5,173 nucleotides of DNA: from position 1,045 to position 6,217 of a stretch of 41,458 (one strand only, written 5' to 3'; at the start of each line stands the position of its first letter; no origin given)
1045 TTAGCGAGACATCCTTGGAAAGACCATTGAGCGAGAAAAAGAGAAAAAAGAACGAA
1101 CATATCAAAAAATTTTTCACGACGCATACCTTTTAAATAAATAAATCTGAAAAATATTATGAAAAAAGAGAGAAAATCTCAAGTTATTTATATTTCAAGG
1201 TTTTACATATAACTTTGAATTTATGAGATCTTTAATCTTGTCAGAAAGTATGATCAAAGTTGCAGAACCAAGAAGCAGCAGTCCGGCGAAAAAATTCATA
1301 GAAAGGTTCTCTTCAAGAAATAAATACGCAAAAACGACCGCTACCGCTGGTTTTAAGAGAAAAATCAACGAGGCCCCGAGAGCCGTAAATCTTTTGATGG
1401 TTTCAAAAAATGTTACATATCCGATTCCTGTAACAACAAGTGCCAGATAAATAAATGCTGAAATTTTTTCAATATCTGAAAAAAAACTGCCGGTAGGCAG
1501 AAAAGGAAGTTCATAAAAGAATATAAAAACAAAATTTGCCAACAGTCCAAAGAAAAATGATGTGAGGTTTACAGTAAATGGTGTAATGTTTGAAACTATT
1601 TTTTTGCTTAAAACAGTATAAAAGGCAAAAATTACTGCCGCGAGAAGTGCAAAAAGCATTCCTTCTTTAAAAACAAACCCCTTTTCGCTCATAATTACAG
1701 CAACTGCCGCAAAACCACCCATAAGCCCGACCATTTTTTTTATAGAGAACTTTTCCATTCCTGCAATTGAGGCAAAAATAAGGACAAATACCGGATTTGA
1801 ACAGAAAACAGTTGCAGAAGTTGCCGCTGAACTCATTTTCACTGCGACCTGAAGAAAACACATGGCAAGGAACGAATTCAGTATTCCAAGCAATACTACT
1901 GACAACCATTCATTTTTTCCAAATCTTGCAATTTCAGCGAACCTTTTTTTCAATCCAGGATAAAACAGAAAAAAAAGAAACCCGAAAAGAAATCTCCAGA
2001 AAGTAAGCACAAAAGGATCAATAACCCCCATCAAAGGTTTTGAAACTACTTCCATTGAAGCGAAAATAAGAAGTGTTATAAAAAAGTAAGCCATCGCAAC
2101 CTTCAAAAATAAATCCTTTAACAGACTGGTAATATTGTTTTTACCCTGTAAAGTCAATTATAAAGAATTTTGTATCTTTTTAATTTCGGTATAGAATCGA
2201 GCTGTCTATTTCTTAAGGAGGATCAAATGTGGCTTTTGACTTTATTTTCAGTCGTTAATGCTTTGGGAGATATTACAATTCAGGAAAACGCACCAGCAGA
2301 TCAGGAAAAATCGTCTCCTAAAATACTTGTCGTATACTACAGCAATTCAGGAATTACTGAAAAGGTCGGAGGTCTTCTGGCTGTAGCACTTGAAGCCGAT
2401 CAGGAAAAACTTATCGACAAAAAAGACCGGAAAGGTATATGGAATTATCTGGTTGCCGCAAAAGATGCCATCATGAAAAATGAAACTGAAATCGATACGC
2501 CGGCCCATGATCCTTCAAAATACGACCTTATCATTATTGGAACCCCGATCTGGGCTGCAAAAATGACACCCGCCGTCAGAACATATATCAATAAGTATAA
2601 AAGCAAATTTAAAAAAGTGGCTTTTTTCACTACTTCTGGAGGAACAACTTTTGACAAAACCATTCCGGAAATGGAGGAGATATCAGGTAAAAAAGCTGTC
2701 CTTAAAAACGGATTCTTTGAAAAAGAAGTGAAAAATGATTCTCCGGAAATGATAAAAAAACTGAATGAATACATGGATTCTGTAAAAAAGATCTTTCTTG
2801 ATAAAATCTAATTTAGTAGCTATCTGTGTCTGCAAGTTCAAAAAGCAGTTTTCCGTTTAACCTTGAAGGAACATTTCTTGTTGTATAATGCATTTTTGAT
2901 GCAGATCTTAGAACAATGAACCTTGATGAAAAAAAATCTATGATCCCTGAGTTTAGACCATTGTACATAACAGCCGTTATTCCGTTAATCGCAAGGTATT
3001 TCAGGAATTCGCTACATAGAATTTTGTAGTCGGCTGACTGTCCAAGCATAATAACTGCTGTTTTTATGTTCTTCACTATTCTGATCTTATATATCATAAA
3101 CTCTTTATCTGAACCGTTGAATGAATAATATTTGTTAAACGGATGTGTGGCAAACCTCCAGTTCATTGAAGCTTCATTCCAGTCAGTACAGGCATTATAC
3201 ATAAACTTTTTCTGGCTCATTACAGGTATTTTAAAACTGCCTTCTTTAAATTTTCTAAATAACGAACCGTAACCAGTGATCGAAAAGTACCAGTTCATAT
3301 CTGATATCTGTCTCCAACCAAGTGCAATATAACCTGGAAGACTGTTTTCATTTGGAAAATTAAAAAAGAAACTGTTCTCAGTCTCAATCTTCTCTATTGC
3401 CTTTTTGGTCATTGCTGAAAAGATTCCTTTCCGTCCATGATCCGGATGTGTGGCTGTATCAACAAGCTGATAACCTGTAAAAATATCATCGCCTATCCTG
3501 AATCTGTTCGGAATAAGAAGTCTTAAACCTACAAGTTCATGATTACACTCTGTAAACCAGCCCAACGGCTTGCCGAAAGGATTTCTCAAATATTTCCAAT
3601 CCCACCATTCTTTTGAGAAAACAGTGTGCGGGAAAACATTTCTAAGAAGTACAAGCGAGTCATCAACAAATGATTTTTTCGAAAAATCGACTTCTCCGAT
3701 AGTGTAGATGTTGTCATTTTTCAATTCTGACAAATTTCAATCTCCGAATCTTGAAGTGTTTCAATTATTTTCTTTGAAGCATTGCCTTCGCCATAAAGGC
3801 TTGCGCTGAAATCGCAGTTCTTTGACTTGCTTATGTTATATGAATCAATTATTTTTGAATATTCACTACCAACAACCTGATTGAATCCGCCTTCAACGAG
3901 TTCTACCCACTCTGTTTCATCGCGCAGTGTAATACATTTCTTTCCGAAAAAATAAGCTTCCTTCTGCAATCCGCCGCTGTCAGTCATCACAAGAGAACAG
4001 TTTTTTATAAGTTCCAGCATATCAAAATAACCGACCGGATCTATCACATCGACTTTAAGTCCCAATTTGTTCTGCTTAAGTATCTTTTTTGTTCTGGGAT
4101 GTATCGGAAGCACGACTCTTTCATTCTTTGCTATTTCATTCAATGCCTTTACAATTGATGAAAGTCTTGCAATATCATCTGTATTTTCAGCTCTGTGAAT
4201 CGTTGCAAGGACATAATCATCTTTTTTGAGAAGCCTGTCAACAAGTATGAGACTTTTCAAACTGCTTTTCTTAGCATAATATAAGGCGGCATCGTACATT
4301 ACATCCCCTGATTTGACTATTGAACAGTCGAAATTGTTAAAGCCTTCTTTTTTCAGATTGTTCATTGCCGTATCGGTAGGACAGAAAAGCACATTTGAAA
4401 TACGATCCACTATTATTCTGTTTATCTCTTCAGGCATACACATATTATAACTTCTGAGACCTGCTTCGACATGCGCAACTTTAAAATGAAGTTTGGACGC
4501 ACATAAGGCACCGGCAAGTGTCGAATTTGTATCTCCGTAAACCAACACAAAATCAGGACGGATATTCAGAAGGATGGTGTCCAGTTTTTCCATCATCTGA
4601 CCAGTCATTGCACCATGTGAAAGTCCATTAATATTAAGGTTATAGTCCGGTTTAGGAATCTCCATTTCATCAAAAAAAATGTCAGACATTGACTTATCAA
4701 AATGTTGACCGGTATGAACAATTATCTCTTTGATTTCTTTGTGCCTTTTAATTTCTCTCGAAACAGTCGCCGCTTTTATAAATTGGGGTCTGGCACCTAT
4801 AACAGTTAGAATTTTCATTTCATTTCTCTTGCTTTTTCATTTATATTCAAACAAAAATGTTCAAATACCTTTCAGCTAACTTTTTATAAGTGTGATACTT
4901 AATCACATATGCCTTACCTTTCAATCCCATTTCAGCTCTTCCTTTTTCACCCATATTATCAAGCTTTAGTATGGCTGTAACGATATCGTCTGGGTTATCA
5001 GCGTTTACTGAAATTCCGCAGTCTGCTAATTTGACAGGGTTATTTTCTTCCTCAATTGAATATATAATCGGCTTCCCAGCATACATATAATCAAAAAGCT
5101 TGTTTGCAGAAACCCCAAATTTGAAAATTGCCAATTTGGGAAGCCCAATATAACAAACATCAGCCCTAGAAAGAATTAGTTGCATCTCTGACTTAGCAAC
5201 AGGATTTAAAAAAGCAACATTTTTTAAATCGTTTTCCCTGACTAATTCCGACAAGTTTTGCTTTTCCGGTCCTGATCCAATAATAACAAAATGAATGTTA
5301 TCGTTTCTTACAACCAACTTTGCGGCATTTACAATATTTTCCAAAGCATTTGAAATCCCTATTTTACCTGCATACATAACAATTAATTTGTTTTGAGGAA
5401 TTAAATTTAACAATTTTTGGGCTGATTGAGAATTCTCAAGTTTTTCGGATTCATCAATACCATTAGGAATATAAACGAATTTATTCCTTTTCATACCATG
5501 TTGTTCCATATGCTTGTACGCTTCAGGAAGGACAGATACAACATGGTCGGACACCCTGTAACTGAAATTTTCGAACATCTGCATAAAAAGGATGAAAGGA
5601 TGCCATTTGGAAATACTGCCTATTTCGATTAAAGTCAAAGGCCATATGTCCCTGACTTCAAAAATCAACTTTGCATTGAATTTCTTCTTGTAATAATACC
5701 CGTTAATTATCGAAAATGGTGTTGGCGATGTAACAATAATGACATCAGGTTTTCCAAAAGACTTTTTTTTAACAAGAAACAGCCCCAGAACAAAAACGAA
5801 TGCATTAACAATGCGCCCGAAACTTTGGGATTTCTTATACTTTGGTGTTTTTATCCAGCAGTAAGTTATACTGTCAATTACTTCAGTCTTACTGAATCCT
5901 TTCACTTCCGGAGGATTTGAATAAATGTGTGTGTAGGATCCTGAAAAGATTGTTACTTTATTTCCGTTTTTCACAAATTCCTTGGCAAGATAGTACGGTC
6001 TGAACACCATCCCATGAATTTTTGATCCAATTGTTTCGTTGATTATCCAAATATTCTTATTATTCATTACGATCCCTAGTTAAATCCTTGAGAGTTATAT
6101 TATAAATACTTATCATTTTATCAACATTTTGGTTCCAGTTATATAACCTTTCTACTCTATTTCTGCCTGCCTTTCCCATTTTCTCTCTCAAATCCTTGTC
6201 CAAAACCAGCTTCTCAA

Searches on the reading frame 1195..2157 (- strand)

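Call 43: search_protein_families(library=pfam, proteins=[window:1195-2157:-], max_evalue=0.00001)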
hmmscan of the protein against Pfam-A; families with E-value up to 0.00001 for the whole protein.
window:1195-2157:- (320 aa): 1 family
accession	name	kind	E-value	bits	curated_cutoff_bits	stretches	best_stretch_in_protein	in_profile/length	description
PF00892.27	EamA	-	5.6e-40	137.2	28.2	2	166-304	3-134/135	EamA-like transporter family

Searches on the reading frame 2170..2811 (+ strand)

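Call 43: search_protein_families(library=pfam, proteins=[window:2170-2811:+], max_evalue=0.00001)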
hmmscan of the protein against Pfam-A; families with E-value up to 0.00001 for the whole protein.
window:2170-2811:+ (213 aa): 2 families
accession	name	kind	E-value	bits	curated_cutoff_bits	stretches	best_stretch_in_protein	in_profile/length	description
PF12682.12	Flavodoxin_4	-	1.5e-12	47.7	24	1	51-181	1-136/155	Flavodoxin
PF12724.12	Flavodoxin_5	-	1.2e-08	35.8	27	1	106-171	32-99/145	Flavodoxin domain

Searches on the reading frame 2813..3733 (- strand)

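Call 41: search_protein_families(library=pfam, proteins=[window:2813-3733:-], max_evalue=0.00001)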
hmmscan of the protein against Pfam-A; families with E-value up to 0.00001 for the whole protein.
window:2813-3733:- (306 aa): 1 family
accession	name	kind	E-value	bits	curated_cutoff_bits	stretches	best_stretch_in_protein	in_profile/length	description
PF13527.13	Acetyltransf_9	-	7.9e-11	42.5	25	1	18-142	5-126/127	Acetyltransferase (GNAT) domain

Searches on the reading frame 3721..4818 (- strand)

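Call 41: search_protein_families(library=pfam, proteins=[window:3721-4818:-], max_evalue=0.00001)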
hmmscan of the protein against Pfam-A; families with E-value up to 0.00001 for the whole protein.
window:3721-4818:- (365 aa): 1 family
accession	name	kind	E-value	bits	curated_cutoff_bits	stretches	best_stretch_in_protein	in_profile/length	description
PF02350.25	Epimerase_2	-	1.5e-107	359.9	30.6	1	21-355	1-346/347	UDP-N-acetylglucosamine 2-epimerase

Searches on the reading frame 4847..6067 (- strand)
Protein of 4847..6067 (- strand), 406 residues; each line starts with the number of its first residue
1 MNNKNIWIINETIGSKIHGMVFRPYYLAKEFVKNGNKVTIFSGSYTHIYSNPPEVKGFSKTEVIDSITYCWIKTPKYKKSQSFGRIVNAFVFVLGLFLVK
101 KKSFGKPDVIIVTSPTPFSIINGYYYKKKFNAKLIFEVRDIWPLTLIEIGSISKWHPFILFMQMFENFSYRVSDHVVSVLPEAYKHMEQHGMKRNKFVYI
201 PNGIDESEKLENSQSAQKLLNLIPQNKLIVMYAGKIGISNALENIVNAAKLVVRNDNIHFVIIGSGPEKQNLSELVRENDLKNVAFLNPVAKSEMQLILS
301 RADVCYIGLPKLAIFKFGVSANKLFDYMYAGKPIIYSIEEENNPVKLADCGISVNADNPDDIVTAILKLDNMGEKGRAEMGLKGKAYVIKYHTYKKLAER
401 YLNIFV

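Call 41: search_protein_families(library=pfam, proteins=[window:4847-6067:-], max_evalue=0.00001)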
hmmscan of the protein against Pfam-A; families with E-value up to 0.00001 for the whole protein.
window:4847-6067:- (406 aa): 4 families
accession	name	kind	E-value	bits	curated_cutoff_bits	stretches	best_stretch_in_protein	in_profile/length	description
PF13692.12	Glyco_trans_1_4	-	2.4e-12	47.8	27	1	229-369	3-139/142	Glycosyl transferases group 1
PF13439.12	Glyco_transf_4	-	4.4e-12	46.8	28.5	1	21-207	5-169/170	Glycosyltransferase Family 4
PF00534.26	Glycos_transf_1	-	1.9e-11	44.3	26.4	1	222-378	10-163/172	Glycosyl transferases group 1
PF13524.12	Glyco_trans_1_2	-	1.7e-06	28.4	25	1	254-402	11-143/144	Glycosyl transferase-like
